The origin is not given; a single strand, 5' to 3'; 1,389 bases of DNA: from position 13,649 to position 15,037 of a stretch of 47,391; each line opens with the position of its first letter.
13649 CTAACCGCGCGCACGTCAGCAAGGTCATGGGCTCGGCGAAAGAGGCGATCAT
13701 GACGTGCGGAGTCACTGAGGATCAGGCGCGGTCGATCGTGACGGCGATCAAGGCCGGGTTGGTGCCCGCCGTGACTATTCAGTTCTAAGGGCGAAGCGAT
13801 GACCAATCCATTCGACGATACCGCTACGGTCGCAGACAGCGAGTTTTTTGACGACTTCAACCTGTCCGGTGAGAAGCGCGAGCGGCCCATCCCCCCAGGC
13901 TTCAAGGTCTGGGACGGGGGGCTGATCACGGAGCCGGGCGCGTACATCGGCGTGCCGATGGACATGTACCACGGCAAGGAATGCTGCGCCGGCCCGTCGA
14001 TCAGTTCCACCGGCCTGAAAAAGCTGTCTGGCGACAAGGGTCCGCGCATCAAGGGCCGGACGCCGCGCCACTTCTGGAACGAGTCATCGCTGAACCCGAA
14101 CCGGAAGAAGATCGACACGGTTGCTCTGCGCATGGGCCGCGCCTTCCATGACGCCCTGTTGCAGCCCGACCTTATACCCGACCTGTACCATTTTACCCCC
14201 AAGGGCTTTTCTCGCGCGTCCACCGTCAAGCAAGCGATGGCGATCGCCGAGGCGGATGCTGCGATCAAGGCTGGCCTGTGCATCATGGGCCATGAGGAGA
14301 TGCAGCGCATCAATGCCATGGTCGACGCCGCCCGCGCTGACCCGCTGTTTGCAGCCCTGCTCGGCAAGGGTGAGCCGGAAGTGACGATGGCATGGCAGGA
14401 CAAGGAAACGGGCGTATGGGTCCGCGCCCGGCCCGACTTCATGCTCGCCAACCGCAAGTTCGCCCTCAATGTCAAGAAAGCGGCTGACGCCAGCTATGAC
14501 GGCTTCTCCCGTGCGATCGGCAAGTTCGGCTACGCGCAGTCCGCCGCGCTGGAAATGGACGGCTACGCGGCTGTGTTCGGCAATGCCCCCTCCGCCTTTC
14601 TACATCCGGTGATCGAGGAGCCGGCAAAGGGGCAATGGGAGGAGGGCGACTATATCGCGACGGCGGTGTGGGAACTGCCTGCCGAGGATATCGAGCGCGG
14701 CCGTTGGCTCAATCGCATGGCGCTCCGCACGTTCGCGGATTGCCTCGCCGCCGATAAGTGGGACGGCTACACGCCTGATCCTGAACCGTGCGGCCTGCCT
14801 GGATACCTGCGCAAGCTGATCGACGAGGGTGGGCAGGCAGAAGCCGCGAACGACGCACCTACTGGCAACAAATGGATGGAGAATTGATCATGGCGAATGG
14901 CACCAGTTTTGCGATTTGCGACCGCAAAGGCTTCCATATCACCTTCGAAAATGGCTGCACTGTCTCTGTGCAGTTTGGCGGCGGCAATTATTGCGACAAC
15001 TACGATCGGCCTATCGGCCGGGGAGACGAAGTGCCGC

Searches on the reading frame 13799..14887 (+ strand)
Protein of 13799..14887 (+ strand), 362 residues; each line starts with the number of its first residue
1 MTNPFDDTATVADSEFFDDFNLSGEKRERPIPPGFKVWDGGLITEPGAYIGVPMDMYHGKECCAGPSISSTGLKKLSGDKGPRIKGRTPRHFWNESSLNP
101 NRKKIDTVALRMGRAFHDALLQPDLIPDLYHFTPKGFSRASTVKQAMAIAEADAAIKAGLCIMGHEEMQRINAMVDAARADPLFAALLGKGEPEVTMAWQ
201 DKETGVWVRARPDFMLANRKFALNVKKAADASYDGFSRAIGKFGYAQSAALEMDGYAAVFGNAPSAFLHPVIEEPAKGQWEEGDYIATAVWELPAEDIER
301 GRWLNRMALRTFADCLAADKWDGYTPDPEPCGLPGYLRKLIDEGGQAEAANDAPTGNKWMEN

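Call 59: search_protein_families(library=phrogs, proteins=[window:13799-14887:+], max_evalue=0.001)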
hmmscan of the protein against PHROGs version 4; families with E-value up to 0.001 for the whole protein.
window:13799-14887:+ (362 aa): 2 families
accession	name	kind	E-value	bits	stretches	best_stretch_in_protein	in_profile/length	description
phrog_412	-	DNA, RNA and nucleotide metabolism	3.3e-62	212.2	1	35-343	127-412/440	exonuclease VIII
phrog_607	-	DNA, RNA and nucleotide metabolism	6.8e-16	58.7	1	44-322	575-857/883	exonuclease VII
